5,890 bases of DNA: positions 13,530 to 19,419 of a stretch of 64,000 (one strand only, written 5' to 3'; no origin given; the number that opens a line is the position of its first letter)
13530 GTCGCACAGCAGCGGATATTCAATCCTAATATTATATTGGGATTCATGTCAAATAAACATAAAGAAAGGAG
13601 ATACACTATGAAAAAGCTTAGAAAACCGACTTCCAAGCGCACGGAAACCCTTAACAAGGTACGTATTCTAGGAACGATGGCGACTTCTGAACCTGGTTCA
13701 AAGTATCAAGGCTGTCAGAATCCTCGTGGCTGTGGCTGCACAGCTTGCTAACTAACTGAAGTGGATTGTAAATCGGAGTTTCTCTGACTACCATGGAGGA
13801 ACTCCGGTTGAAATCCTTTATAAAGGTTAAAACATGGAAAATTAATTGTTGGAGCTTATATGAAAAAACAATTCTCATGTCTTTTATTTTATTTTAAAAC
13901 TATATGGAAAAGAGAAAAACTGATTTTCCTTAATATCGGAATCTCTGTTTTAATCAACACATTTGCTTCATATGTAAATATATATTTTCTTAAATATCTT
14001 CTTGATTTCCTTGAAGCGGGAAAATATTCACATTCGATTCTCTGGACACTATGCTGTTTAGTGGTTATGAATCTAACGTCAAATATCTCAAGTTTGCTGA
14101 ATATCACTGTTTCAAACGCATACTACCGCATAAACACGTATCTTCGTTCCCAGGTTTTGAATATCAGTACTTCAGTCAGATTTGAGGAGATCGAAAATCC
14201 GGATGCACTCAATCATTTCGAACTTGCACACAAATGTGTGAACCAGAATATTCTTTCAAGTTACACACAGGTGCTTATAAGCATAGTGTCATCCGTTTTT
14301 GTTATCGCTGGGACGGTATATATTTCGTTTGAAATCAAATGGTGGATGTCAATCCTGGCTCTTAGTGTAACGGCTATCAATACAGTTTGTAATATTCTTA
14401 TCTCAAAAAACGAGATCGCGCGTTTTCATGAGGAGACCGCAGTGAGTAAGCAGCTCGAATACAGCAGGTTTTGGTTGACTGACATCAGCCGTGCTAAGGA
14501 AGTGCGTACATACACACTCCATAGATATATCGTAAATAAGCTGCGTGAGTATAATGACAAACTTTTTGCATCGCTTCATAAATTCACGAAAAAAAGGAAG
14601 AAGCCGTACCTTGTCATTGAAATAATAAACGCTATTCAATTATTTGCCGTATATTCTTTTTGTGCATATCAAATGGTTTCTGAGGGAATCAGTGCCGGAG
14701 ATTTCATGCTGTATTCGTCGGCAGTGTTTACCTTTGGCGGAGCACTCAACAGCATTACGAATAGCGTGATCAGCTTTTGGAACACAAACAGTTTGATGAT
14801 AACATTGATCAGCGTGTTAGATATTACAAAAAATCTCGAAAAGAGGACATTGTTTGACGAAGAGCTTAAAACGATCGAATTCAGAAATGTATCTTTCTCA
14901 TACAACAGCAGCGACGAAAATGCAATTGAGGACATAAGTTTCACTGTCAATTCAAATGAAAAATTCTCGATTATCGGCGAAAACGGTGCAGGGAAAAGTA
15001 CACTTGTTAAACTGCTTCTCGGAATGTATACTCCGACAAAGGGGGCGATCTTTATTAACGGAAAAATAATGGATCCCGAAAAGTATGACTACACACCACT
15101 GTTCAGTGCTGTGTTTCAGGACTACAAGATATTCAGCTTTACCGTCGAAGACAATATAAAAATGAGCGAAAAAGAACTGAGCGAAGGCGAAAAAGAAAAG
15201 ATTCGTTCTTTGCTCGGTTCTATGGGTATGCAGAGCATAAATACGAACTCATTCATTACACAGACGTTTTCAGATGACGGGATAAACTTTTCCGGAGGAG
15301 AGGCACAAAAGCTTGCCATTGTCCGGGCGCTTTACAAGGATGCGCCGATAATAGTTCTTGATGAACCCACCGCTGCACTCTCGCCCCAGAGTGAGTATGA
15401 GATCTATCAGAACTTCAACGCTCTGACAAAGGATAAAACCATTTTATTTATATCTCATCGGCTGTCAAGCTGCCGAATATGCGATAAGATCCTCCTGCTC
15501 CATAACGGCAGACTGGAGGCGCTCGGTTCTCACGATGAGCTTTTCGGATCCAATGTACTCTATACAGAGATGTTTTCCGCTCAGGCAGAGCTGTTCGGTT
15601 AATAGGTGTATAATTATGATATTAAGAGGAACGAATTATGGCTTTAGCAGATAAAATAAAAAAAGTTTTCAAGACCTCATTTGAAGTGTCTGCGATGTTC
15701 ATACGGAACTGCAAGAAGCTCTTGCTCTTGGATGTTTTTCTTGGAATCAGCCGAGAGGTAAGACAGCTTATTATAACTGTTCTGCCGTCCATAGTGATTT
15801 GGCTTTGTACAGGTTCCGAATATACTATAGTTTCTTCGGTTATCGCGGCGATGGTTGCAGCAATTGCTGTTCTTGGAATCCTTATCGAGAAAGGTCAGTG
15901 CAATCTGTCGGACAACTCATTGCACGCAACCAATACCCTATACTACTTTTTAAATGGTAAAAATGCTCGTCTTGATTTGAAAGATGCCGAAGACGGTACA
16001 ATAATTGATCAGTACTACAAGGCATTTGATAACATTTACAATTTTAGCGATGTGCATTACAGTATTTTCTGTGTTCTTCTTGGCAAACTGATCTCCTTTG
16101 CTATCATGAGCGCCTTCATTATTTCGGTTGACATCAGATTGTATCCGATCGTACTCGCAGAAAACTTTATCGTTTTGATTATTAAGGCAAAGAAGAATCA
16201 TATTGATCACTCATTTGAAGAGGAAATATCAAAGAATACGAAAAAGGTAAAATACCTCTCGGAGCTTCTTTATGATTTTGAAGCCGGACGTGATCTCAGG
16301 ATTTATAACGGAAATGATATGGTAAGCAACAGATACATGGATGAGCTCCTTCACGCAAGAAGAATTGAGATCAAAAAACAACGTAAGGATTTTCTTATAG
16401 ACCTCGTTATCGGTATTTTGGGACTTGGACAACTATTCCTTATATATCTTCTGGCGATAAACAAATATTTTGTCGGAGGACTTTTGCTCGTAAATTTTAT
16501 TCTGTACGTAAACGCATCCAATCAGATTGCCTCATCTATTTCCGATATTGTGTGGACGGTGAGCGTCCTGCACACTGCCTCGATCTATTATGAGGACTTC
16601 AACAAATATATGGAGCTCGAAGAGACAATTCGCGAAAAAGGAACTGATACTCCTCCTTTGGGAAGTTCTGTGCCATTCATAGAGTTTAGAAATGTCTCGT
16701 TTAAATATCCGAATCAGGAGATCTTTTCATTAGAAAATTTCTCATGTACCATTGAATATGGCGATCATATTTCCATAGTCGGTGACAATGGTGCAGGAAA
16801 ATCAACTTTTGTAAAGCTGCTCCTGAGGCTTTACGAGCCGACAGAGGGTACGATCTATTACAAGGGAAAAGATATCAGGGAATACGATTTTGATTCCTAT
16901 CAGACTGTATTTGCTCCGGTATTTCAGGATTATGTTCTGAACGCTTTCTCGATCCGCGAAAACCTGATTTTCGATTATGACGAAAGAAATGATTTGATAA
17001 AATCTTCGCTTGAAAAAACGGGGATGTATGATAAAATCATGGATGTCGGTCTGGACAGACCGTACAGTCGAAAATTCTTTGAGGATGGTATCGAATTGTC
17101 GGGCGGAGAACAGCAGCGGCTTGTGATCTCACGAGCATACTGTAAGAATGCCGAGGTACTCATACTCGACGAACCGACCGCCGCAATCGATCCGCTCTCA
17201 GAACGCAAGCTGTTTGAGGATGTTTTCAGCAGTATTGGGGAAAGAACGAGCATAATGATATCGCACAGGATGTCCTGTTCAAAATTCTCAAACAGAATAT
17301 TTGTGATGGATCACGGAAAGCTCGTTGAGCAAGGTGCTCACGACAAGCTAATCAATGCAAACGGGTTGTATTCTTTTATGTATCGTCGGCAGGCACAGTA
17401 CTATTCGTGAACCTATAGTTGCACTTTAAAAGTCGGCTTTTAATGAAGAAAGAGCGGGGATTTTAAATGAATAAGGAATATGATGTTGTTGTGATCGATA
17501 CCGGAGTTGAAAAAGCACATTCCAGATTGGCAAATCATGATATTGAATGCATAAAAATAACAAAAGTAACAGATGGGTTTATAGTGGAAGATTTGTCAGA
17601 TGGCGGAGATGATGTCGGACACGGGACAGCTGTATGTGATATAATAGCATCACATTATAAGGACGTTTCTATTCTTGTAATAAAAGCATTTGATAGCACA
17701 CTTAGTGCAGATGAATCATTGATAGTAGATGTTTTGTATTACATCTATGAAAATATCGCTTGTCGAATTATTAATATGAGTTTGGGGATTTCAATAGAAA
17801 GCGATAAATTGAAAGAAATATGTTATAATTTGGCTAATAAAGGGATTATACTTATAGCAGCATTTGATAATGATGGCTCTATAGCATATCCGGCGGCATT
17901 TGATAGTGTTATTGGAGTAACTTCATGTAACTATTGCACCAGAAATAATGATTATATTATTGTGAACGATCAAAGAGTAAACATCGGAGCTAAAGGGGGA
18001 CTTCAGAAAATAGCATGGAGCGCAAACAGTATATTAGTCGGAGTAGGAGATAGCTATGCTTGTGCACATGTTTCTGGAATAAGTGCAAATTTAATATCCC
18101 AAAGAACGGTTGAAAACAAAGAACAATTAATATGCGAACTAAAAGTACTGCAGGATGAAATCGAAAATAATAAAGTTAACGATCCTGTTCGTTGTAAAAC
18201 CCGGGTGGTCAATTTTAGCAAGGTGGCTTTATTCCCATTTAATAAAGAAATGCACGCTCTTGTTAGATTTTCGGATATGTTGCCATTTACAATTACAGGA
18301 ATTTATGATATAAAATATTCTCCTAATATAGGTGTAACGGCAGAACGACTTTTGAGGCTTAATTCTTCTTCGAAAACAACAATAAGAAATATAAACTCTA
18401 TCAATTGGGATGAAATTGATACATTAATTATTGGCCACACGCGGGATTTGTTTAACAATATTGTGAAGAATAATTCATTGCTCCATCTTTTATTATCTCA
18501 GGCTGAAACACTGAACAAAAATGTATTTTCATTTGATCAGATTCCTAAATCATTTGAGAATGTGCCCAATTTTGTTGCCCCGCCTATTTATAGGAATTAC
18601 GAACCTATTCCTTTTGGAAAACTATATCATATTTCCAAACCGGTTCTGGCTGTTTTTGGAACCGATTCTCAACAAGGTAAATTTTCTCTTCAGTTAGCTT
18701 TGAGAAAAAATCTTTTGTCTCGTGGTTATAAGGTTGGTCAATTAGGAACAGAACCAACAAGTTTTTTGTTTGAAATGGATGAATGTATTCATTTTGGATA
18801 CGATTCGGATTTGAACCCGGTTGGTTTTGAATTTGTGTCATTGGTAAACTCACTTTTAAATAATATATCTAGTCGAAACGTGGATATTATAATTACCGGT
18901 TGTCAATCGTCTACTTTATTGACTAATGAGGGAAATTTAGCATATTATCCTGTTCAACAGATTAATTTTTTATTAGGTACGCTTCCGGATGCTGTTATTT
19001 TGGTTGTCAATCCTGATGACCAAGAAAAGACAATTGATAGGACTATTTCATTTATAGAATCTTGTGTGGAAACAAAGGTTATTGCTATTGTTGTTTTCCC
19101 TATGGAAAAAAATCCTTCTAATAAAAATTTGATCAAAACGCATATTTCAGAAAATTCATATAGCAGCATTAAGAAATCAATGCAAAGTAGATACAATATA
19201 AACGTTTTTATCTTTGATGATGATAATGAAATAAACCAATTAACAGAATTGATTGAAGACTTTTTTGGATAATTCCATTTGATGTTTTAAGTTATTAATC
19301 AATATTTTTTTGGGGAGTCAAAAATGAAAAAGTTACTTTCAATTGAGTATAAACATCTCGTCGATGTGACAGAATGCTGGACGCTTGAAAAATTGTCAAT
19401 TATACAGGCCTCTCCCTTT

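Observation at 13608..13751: Candidate precursor peptide with a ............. core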

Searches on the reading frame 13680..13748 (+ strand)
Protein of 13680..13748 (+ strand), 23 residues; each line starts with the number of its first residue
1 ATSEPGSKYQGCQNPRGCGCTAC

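Call 80: search_solved_structures(query=window:13680-13748:+, max_evalue=10, show_alignments=3)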
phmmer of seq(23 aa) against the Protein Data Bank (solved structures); distinct sequences matched with E-value up to 10: 1.
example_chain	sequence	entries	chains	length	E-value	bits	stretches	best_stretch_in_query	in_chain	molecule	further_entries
7ocl_A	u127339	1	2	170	9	10.2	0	2-18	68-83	Hepatocyte growth factor alpha chain,Hepatocyte growth factor alpha chain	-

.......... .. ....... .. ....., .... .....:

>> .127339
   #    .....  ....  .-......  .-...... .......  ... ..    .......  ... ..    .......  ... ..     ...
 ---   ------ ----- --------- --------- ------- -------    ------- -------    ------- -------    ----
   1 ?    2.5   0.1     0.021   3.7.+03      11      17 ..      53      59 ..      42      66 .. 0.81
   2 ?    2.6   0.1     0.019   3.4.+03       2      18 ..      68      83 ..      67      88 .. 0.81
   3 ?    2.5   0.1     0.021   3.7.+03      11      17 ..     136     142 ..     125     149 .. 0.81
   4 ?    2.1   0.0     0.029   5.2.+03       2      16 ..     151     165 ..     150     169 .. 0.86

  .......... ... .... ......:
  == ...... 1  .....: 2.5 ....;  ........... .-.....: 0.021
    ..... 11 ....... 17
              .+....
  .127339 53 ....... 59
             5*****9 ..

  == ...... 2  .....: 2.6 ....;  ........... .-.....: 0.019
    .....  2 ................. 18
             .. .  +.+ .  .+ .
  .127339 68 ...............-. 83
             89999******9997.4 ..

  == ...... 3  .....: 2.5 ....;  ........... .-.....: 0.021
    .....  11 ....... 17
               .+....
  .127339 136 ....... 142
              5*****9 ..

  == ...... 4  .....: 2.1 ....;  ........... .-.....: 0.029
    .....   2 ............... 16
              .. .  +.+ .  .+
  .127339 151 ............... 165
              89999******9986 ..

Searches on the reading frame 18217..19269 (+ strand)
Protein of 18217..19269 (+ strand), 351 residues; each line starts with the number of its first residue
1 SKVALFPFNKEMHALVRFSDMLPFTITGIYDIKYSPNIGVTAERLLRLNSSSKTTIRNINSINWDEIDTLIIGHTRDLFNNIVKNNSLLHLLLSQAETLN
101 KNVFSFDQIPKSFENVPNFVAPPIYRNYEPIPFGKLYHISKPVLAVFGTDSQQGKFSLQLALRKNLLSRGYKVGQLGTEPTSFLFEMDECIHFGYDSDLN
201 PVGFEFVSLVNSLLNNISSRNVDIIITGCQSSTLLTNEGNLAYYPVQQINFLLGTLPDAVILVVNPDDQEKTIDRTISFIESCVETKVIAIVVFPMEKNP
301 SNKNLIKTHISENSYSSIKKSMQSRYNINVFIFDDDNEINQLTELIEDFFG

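Call 75: search_protein_families(library=ncbifam, proteins=[window:18217-19269:+], max_evalue=10)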
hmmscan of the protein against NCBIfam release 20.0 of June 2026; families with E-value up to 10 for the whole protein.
window:18217-19269:+ (351 aa): 2 families
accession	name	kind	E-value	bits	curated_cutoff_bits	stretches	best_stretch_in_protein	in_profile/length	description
TIGR04066.1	nat_prod_clost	hypoth_equivalog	5.9e-19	68.3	200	1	2-347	2-356/361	TIGR04066 family peptide maturation system protein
NF033112.0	APH_3p_A16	exception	0.00015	21.4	580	1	32-105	124-197/262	aminoglycoside 3'-O-phosphotransferase AphA16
